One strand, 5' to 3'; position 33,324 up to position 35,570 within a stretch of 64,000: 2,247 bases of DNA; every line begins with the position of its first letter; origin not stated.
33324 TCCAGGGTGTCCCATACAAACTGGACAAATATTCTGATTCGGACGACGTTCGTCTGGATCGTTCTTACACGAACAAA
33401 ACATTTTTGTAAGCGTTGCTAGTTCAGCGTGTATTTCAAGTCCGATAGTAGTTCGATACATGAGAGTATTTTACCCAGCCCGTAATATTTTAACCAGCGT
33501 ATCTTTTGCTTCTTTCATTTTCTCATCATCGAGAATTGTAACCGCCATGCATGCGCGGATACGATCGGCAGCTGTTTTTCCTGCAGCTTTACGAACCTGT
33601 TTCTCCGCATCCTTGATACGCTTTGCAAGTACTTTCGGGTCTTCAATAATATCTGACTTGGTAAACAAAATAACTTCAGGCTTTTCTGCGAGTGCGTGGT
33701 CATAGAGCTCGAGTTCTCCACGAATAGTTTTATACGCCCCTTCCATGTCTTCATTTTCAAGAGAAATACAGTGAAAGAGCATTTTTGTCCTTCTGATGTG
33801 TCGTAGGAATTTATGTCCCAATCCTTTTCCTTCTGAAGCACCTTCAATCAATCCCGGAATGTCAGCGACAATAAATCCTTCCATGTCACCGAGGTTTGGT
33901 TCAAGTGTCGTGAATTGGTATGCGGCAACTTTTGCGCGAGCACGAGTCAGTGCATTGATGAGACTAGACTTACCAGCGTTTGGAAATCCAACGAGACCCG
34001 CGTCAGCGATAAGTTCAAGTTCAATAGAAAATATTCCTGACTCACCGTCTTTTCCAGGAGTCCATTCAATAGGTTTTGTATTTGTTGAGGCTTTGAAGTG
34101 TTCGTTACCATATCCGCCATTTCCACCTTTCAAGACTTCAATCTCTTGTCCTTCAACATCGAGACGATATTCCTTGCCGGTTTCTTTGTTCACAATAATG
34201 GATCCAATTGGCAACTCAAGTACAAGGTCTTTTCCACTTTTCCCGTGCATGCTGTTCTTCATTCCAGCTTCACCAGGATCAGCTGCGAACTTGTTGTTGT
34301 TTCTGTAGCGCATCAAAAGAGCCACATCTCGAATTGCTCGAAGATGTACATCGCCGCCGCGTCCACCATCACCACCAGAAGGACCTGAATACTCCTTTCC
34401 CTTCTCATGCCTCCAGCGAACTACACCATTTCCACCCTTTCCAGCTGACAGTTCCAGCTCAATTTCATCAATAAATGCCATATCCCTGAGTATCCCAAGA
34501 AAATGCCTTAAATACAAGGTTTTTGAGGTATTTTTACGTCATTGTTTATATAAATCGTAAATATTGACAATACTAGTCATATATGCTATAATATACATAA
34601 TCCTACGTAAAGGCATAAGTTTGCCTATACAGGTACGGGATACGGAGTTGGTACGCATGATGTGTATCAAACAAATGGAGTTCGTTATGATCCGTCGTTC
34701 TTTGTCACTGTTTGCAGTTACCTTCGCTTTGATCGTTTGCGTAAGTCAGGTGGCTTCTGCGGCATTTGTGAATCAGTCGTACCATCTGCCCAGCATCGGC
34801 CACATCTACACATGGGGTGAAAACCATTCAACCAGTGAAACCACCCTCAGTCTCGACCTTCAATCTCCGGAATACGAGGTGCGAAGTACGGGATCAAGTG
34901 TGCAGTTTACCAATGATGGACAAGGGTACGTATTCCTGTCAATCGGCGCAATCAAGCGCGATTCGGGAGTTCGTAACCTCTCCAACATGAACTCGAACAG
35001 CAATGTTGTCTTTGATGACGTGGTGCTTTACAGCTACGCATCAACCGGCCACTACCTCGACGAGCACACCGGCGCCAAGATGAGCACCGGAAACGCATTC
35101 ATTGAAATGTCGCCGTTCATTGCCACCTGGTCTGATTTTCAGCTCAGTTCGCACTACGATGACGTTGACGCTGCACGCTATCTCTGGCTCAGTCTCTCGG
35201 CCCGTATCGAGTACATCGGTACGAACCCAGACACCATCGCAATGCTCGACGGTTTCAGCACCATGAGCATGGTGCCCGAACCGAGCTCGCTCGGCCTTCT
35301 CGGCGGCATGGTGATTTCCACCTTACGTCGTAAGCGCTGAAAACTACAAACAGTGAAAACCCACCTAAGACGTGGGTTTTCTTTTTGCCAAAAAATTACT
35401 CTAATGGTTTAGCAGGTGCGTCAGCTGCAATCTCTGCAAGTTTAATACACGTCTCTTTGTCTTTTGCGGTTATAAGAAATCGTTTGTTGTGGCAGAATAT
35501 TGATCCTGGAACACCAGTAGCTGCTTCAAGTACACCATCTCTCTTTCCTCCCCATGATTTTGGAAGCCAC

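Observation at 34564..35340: GC-rich PEP-CTERM protein gene behind a textbook sigma-70 promoter, with no exosortase nearby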

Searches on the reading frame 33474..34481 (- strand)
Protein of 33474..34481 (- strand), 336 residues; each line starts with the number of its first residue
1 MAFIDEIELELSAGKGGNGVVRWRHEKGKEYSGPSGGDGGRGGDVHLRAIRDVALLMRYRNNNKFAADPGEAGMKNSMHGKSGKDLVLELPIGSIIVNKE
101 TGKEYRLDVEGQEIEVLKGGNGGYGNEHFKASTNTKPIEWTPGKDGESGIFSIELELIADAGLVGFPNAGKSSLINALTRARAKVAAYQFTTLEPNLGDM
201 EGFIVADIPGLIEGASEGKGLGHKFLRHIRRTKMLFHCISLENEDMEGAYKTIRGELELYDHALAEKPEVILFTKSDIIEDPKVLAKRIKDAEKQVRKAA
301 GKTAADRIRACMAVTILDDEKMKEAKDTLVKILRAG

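Call 29: find_related_loci(query=window:33474-34481:-, collection=genome_contigs, flank=10000)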
Query window:33474-34481:- (336 aa) in genome_contigs; peptide patterns used: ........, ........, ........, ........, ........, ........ (x = any residue, [..] = any of these).
287 stretches matched a pattern; 235 encode a relative of the query (tblastn E <= 1e-3); the best 80 are kept; 80 distinct loci.
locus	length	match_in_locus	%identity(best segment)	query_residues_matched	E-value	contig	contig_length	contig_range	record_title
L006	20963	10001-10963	64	1-334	7e-130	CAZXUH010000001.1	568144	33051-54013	MAG TPA_asm: uncultured Candidatus Saccharibacteria bacterium isolate SRP292972_co3_33 genome assembly, contig: NODE_13_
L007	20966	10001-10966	60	1-335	9e-125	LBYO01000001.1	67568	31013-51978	MAG: Parcubacteria group bacterium GW2011_GWA1_40_21 UT90_C0001, whole genome shotgun sequence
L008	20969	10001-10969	63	1-336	2e-124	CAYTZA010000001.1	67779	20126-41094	MAG TPA_asm: uncultured Candidatus Saccharibacteria bacterium isolate SRP286056_co1_600 genome assembly, contig: NODE_36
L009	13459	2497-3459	60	1-334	2e-122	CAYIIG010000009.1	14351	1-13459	MAG TPA_asm: uncultured Candidatus Saccharibacteria bacterium isolate ERP119705_co20_252 genome assembly, contig: NODE_4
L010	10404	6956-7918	60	1-334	9e-122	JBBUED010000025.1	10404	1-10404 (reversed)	MAG: Patescibacteria group bacterium isolate H52-bin132_1 H52_bin132_1_000000000025, whole genome shotgun sequence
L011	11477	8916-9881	58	1-335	7e-119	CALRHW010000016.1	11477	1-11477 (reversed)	MAG: Parcubacteria group bacterium isolate TrH-25oct19-271 genome assembly, contig: TrH-25oct19-C11405, whole genome sho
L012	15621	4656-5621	58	1-335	1e-118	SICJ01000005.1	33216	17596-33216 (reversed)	MAG: Candidatus Parcubacteria bacterium isolate Baikal-deep-G202 BACOMB-C5767, whole genome shotgun sequence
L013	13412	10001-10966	60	1-335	7e-118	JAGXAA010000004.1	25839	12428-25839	MAG: Patescibacteria group bacterium isolate REEB66 contig-150_2211, whole genome shotgun sequence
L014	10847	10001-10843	63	1-281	1e-117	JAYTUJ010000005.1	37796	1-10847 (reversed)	MAG: bacterium isolate GFS_5522 GFS_5522_4, whole genome shotgun sequence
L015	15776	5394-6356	58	1-334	5e-117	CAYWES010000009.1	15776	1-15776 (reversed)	MAG TPA_asm: uncultured Candidatus Saccharibacteria bacterium isolate SRP344714_co1_349 genome assembly, contig: NODE_68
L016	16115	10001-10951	56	1-327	1e-116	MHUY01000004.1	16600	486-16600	MAG: Candidatus Yonathbacteria bacterium RIFOXYC2_FULL_47_9 rifoxyc2_full_scaffold_1269, whole genome shotgun sequence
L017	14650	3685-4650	59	1-334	6e-117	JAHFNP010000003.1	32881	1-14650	MAG: Candidatus Nomurabacteria bacterium isolate nzgw483 NODE_1893_length_32882_cov_3.006135, whole genome shotgun seque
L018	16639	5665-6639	59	1-331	3e-116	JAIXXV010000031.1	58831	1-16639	MAG: bacterium isolate D4_MAG_00069 pond_D4_MAG_00069_000000000010, whole genome shotgun sequence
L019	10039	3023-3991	58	1-334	2e-116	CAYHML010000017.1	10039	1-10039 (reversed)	MAG TPA_asm: uncultured Candidatus Saccharibacteria bacterium isolate ERP119705_co13_657 genome assembly, contig: NODE_8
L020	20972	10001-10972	57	1-335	4e-116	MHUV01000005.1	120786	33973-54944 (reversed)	MAG: Candidatus Yonathbacteria bacterium RIFCSPLOWO2_01_FULL_43_27 rifcsplowo2_01_scaffold_226, whole genome shotgun seq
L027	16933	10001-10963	55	1-334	3e-112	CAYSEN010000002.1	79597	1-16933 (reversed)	MAG TPA_asm: uncultured Candidatus Saccharibacteria bacterium isolate SRP342105_co1_265 genome assembly, contig: NODE_38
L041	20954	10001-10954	54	1-334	6e-108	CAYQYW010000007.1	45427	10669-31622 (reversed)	MAG TPA_asm: uncultured Candidatus Saccharibacteria bacterium isolate SRP215229_co1_7 genome assembly, contig: NODE_411_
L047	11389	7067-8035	57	1-336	1e-110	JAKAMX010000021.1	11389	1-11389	MAG: bacterium isolate WY5.bin43 NODE_9889_length_11389_cov_1.385189, whole genome shotgun sequence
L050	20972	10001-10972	55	1-333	9e-107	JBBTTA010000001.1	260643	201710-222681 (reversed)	MAG: Patescibacteria group bacterium isolate H41-bin009_1 H41_bin009_1_000000000001, whole genome shotgun sequence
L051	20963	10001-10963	55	1-334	4e-106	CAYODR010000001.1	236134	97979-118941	MAG TPA_asm: uncultured Candidatus Saccharibacteria bacterium isolate SRP344714_co1_234 genome assembly, contig: NODE_10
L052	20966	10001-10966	55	1-331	2e-106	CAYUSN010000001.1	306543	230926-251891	MAG TPA_asm: uncultured Candidatus Saccharibacteria bacterium isolate SRP323723_co1_13 genome assembly, contig: NODE_12_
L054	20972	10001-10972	54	1-330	5e-106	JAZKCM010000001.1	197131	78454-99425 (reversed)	MAG: Patescibacteria group bacterium isolate ADI_H3L2_122-bin042_1 ADIH3L2_B042_1_000000000001, whole genome shotgun seq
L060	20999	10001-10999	53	1-333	5e-105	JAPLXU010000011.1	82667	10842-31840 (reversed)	MAG: Candidatus Nomurabacteria bacterium isolate LacPavin_0419_WC70L_MAG_39_11 LacPavin_0419_WC70L_scaffold_124681, whol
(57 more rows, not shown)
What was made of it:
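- On PEP-CTERM sorting-domain proteins (TIGR02595 / PF07589): The host was identified as Paceibacteria (call 29).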

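Call 36: find_related_loci(query=window:33474-34481:-, collection=metagenome_contigs, flank=10000)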
Query window:33474-34481:- (336 aa) in metagenome_contigs; peptide patterns used: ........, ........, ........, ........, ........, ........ (x = any residue, [..] = any of these).
294 stretches matched a pattern; 203 encode a relative of the query (tblastn E <= 1e-3); the best 80 are kept; 80 distinct loci.
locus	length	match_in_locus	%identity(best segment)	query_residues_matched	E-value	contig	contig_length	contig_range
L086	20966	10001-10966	60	1-335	6e-125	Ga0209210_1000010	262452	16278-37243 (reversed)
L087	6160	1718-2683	60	1-335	9e-125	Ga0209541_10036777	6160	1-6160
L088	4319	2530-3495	61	1-335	6e-126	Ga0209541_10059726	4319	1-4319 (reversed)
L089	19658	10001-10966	60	1-335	4e-124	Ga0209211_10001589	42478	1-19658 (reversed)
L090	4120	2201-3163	60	1-334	1e-124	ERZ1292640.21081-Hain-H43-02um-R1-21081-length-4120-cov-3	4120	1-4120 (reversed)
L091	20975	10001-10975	57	1-336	1e-122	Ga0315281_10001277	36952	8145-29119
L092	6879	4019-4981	60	1-334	3e-121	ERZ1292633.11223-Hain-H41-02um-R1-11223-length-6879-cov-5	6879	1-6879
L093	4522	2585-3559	60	1-334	3e-120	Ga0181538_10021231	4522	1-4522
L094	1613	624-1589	60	1-335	2e-128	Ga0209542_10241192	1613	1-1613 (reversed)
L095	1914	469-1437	61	1-335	4e-125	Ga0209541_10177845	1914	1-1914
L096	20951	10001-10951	56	1-327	7e-117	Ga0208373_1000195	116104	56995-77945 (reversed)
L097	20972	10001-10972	57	1-335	3e-116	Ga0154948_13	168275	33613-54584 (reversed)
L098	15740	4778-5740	57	1-334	8e-116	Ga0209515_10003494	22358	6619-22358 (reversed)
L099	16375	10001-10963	57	1-334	5e-116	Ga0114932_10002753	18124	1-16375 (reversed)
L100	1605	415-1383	57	1-336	7e-124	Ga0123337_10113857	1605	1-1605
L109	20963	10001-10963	54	1-334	3e-110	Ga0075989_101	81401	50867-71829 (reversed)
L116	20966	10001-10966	54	1-334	2e-108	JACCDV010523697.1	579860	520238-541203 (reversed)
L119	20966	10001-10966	54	1-334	2e-108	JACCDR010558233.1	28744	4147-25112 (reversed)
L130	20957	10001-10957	55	1-332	2e-106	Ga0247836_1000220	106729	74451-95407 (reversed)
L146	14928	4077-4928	60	1-284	8e-103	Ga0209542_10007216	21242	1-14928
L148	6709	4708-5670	53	1-333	1e-102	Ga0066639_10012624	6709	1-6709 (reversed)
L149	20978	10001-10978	54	1-327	2e-102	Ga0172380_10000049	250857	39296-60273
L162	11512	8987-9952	56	1-334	1e-100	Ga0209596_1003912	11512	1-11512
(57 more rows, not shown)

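Call 48: search_protein_families(library=ncbifam, proteins=[L096:18261-18971:-, L096:19076-19645:-, L096:16602-17834:-], max_evalue=1)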
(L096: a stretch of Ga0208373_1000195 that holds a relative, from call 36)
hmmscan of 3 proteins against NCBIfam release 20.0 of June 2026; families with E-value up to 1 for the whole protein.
L096:18261-18971:- (237 aa): 10 families
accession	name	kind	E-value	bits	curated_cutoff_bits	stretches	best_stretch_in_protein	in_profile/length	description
NF038129.1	PEP_NF038129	equivalog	0.0002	21.3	65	1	198-228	164-194/194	NF038129 family PEP-CTERM protein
NF033554.9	floc_PepA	equivalog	0.00023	21.1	80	1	181-229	209-261/261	flocculation-associated PEP-CTERM protein PepA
NF038126.1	PEP_CTERM_FxDxF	subfamily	0.0016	18.7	50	1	201-228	138-165/165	FxDxF family PEP-CTERM protein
NF041538.1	PEP_EDSA_1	subfamily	0.0037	17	100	1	201-228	279-307/307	EDSAP-1 family PEP-CTERM protein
NF038124.1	PEP_CTERM_TLD_A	exception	0.0041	16.7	100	1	202-228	208-234/235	PEP_CTERM-anchored TLD domain-containing protein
NF038125.1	PEP_CTERM_THxN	subfamily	0.005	16.4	85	1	200-228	220-246/246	THxN family PEP-CTERM protein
NF038119.1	PEP_CTERM_MHFG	equivalog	0.026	14.8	100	1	199-228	230-259/260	MHFG family PEP-CTERM protein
NF038118.1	PEP_CTERM_CCXG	equivalog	0.031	13.9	90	1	201-228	172-199/199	CCXG family PEP-CTERM protein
NF038120.1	PEP_CTERM_QFxxD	subfamily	0.032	14.1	80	1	201-228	189-214/215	NF038120 family PEP-CTERM protein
NF033947.0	PEP-cistern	hypoth_equivalog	0.11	12.3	60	1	192-227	160-195/195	cistern family PEP-CTERM protein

L096:19076-19645:- (190 aa): 16 families
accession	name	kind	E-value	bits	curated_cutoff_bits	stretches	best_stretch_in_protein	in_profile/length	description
TIGR01708.2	typeII_sec_gspH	equivalog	2.5e-09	37.3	80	1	13-53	2-43/169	type II secretion system minor pseudopilin GspH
TIGR01710.1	typeII_sec_gspG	equivalog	2.4e-08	34.1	88.85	1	13-75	1-61/134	type II secretion system major pseudopilin GspG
TIGR02532.1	IV_pilin_GFxxxE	domain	1.3e-07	31.1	16.3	1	13-35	2-24/24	prepilin-type N-terminal cleavage/methylation domain-containing protein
NF007862.0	PRK10574.1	equivalog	1.6e-07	31.5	138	1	12-64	4-56/145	prepilin peptidase-dependent pilin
NF041013.1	T4P_ComGE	equivalog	8.3e-07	29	49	1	13-70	4-55/83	competence type IV pilus minor pilin ComGE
NF007800.0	PRK10506.1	equivalog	2.5e-06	27.4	158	1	11-86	7-83/163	prepilin peptidase-dependent protein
TIGR02596.1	TIGR02596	subfamily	3.5e-05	24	70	1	15-65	1-52/196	Verru_Chthon cassette protein D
TIGR01707.1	gspI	equivalog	0.00018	21.9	44.35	1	14-67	1-53/101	type II secretion system minor pseudopilin GspI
NF041775.1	typeIV_PilA_Myxo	equivalog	0.00042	20.3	400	1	12-44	10-44/214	type IV pilin protein PilA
NF040982.1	ComGD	equivalog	0.0011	19.3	70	1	13-46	2-35/139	competence type IV pilus minor pilin ComGD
NF041002.1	pilin_ComGF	equivalog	0.0013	19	80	1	13-51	2-40/139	competence type IV pilus minor pilin ComGF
NF040999.1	pilin_ComGC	equivalog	0.0018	18.4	75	1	13-54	2-43/84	competence type IV pilus major pilin ComGC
TIGR01711.1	gspJ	equivalog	0.0027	17.5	64.85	1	13-62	1-51/192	type II secretion system minor pseudopilin GspJ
TIGR02599.1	TIGR02599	subfamily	0.047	12.9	256.5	1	14-48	1-35/361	Verru_Chthon cassette protein C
TIGR03787.1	marine_sort_RR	equivalog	0.07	12.6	335.7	1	119-155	36-72/227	proteobacterial dedicated sortase system response regulator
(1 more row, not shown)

L096:16602-17834:- (411 aa): 40 families (the best 25 are shown)
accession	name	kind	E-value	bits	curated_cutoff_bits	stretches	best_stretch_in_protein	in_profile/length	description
TIGR02068.2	cya_phycin_syn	equivalog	2.1e-72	244.4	850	1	143-409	208-473/862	cyanophycin synthetase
NF010623.0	PRK14016.1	subfamily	2e-69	234.7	877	1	146-409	213-474/871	cyanophycin synthetase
NF002688.0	PRK02471.1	equivalog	5.4e-48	163.9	425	1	145-408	487-753/756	bifunctional glutamate--cysteine ligase GshA/glutathione synthetase GshB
TIGR01435.1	glu_cys_lig_rel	equivalog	8.1e-28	97.1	656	1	145-398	467-711/719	bifunctional glutamate--cysteine ligase/glutathione synthetase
TIGR03103.1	trio_acet_GNAT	equivalog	1.6e-27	96.3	569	1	90-367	244-511/547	N-acetylglutaminylglutamine synthetase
NF002378.0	PRK01372.1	subfamily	6.1e-10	38.3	243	1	147-247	100-198/305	D-alanine--D-alanine ligase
TIGR00768.1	rimK_fam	subfamily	1.2e-09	38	143.4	1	146-248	86-193/276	RimK family alpha-L-glutamate ligase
NF002563.0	PRK02186.1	subfamily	3.2e-08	32.3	625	1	146-238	106-198/890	argininosuccinate lyase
TIGR02144.1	LysX_arch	equivalog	4e-07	29.4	275.6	1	142-250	82-195/281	lysine biosynthesis protein LysX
NF040720.1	MptN_Meth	equivalog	1.7e-06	27.3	350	1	147-252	101-209/291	tetrahydromethanopterin:alpha-L-glutamate ligase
NF000091.3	D_ala_D_ser_VanG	exception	6.3e-06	25.3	495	1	147-237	135-227/344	D-alanine--D-serine ligase VanG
TIGR04443.1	F420_CofF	equivalog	1.3e-05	24.4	300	1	146-253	91-203/283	coenzyme gamma-F420-2:alpha-L-glutamate ligase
NF002527.0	PRK01966.1-3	equivalog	1.7e-05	24.2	310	1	147-234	118-207/332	D-alanine--D-alanine ligase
TIGR01369.1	CPSaseII_lrg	equivalog_domain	1.8e-05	22.6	1027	1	146-232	126-213/1052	carbamoyl-phosphate synthase (glutamine-hydrolyzing) large subunit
TIGR01205.1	D_ala_D_alaTIGR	subfamily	1.9e-05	23.8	245.65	1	147-244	106-208/318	D-alanine--D-alanine ligase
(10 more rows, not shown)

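Call 82: search_protein_families(library=pfam, proteins=[L096:18261-18971:-], max_evalue=1)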
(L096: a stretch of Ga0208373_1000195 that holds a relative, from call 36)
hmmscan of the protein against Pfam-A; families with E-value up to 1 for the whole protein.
L096:18261-18971:- (237 aa): 1 family
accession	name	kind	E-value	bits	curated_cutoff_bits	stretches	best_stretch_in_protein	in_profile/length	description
PF07589.16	PEP-CTERM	-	0.0037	17.8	20.7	1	205-228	2-24/24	PEP-CTERM motif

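Call 93: search_protein_families(library=pfam, proteins=[L027:6858-7643:+, L050:7556-8224:+, L109:8002-8916:+, L051:17425-18108:-, L017:13929-14618:+, L052:18836-19633:+, L054:19770-20630:+, L116:338-1222:-, L130:12042-12854:+, L146:6257-7225:+], max_evalue=0.01)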
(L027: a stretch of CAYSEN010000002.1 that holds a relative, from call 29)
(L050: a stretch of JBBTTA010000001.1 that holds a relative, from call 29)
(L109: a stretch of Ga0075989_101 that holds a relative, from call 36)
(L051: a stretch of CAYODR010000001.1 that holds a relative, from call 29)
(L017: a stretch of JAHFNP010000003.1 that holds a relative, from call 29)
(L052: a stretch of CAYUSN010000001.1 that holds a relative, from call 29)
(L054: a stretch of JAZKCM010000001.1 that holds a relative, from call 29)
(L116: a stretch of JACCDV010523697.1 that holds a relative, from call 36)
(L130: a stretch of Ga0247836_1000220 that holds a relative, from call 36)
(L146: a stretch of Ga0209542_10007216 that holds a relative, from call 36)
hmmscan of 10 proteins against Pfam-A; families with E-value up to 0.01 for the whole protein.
L027:6858-7643:+ (262 aa): 2 families
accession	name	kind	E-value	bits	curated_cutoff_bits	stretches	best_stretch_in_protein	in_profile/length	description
PF01061.29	ABC2_membrane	-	1.7e-12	47.8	26.9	1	27-216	20-209/211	ABC-2 type transporter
PF12698.13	ABC2_membrane_3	-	1.2e-06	28.4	31.6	1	76-246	180-342/347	ABC-2 family transporter protein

L050:7556-8224:+ (223 aa): 1 family
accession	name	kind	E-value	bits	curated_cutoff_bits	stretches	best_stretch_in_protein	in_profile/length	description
PF09335.16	VTT_dom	-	3.3e-13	50.6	33.9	1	34-171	1-122/123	VTT domain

L109:8002-8916:+ (305 aa): 2 families
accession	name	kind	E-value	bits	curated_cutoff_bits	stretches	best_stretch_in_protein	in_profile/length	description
PF04332.21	DUF475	-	1e-43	150.7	27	1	19-302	1-292/293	Protein of unknown function (DUF475)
PF03741.22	TerC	-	5.1e-17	62.6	27.8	2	131-270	38-177/178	Integral membrane protein TerC family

L051:17425-18108:- (228 aa): 2 families
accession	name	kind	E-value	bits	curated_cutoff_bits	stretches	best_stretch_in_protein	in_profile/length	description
PF13367.11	PrsW-protease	-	2.3e-28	99.5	23.5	1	34-207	1-188/196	PrsW family intramembrane metalloprotease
PF04279.20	IspA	-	0.0092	16.6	28.7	0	67-154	20-107/176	Intracellular septation protein A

L017:13929-14618:+ (230 aa): 0 families

L052:18836-19633:+ (266 aa): 0 families

L054:19770-20630:+ (287 aa): 1 family
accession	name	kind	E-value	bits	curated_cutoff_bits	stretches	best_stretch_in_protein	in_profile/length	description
PF00119.25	ATP-synt_A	-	3.6e-40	138.6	33.9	1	32-264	2-216/217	ATP synthase A chain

L116:338-1222:- (295 aa): 0 families

L130:12042-12854:+ (271 aa): 2 families
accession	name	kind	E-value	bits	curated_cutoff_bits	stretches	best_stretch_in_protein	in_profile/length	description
PF06750.18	A24_N_bact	-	4.6e-29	100.7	23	1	11-92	2-84/84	Bacterial Peptidase A24 N-terminal domain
PF01478.23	Peptidase_A24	-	1.8e-11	44.9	26.5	1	112-220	2-103/104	Type IV leader peptidase family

L146:6257-7225:+ (323 aa): 2 families
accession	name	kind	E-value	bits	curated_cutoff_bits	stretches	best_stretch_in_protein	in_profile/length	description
PF00188.32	CAP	-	2.4e-17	64.3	21.1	1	206-321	1-117/117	Cysteine-rich secretory protein family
PF02674.22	Colicin_V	-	2e-09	38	29.3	1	9-149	1-138/144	Colicin V production protein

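Call 94: search_protein_families(library=pfam, proteins=[L148:2753-3505:+, L149:295-1140:+, L162:3054-4232:+, L041:2094-3338:-, L018:49-1239:-, L047:2811-4049:-, L060:3294-4478:+, L130:7866-9071:+, L146:7232-8746:+, L119:18727-20436:+], max_evalue=0.01)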
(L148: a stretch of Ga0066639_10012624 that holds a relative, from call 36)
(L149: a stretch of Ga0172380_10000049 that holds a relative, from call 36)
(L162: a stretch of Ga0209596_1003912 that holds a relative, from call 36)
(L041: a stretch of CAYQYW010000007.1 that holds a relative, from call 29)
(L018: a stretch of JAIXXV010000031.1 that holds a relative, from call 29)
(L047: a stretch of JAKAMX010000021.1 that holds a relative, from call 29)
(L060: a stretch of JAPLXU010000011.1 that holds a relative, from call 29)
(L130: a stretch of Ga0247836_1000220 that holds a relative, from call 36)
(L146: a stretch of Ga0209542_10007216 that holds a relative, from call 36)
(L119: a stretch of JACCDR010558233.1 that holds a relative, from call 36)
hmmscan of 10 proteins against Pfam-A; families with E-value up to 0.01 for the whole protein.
L148:2753-3505:+ (251 aa): 1 family
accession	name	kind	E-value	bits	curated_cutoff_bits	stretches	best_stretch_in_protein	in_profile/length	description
PF09335.16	VTT_dom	-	3.1e-14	54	33.9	1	98-209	6-121/123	VTT domain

L149:295-1140:+ (282 aa): 1 family
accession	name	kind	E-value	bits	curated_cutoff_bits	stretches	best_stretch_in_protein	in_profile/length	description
PF01040.23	UbiA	-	9.7e-25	87.7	34.2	1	25-248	3-226/250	UbiA prenyltransferase family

L162:3054-4232:+ (393 aa): 1 family
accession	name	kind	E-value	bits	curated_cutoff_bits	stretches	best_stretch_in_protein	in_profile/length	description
PF01757.29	Acyl_transf_3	-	2.3e-27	96.4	31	1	14-373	2-325/326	Acyltransferase domain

L041:2094-3338:- (415 aa): 2 families
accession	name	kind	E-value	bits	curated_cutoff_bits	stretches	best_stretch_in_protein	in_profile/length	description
PF01943.22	Polysacc_synt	-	1.3e-20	74.4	28.2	1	25-285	3-272/274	Polysaccharide biosynthesis protein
PF13440.11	Polysacc_synt_3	-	1e-08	35.2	23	1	49-285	3-242/293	Polysaccharide biosynthesis protein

L018:49-1239:- (397 aa): 3 families
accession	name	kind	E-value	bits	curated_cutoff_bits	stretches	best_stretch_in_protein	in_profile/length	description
PF07690.21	MFS_1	-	7.4e-38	130.8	33.4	2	24-352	2-339/347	Major Facilitator Superfamily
PF12832.13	MFS_1_like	-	3.9e-10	39.8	25.2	1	11-146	206-342/373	MFS_1 like family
PF01306.25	LacY_symp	-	1.8e-05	24.2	24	0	213-383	4-177/413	LacY proton/sugar symporter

L047:2811-4049:- (413 aa): 8 families
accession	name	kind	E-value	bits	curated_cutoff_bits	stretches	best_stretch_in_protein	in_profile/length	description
PF00535.33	Glycos_transf_2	-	3.8e-36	125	23.3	1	51-218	1-168/168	Glycosyl transferase family 2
PF13641.12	Glyco_tranf_2_3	-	7.1e-31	108.4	27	1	48-271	1-230/230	Glycosyltransferase like family 2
PF13632.12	Glyco_trans_2_3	-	2e-21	77.2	27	1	131-327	1-182/198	Glycosyl transferase family group 2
PF13506.12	Glyco_transf_21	-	4.6e-13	49.4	21.7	1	116-269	18-173/174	Glycosyl transferase family 21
PF10111.15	Glyco_tranf_2_2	-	3.7e-12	46.8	27.3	1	51-257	1-221/276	Glycosyltransferase like family 2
PF03142.21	Chitin_synth_2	-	1.3e-10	41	27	1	124-212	197-287/527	Chitin synthase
PF03552.20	Cellulose_synt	-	0.0003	19.9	24.7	0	64-97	19-52/722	Cellulose synthase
PF13704.12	Glyco_tranf_2_4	-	0.0059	17.5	27.5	0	81-141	21-84/98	Glycosyl transferase family 2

L060:3294-4478:+ (395 aa): 2 families
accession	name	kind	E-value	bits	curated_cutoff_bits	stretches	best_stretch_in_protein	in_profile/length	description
PF07690.21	MFS_1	-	1.6e-37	129.7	33.4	2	16-236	2-220/347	Major Facilitator Superfamily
PF13347.12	MFS_2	-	0.00014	21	27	1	23-316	10-330/427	MFS/sugar transport protein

L130:7866-9071:+ (402 aa): 0 families

L146:7232-8746:+ (505 aa): 1 family
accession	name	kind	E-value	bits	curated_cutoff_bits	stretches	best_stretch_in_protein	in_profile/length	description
PF13231.12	PMT_2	-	1.4e-08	35.6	26.1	1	64-215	3-153/160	Dolichyl-phosphate-mannose-protein mannosyltransferase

L119:18727-20436:+ (570 aa): 0 families

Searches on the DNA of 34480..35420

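Call 60: search_rna_families(source=window, start=34480, end=35420, threshold=evalue, max_evalue=1)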
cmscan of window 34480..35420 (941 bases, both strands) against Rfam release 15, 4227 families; matches with E-value up to 1: 2.
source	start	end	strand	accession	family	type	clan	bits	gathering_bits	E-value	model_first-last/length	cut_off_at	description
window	35295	35385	+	RF00513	Trp_leader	Cis-reg; leader;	-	22.1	41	0.081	1-100/100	no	Tryptophan operon leader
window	35344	35390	+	RF04033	mir-8512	Gene; miRNA;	-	19.3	90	0.28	1-61/61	no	mir-8512 microRNA precursor family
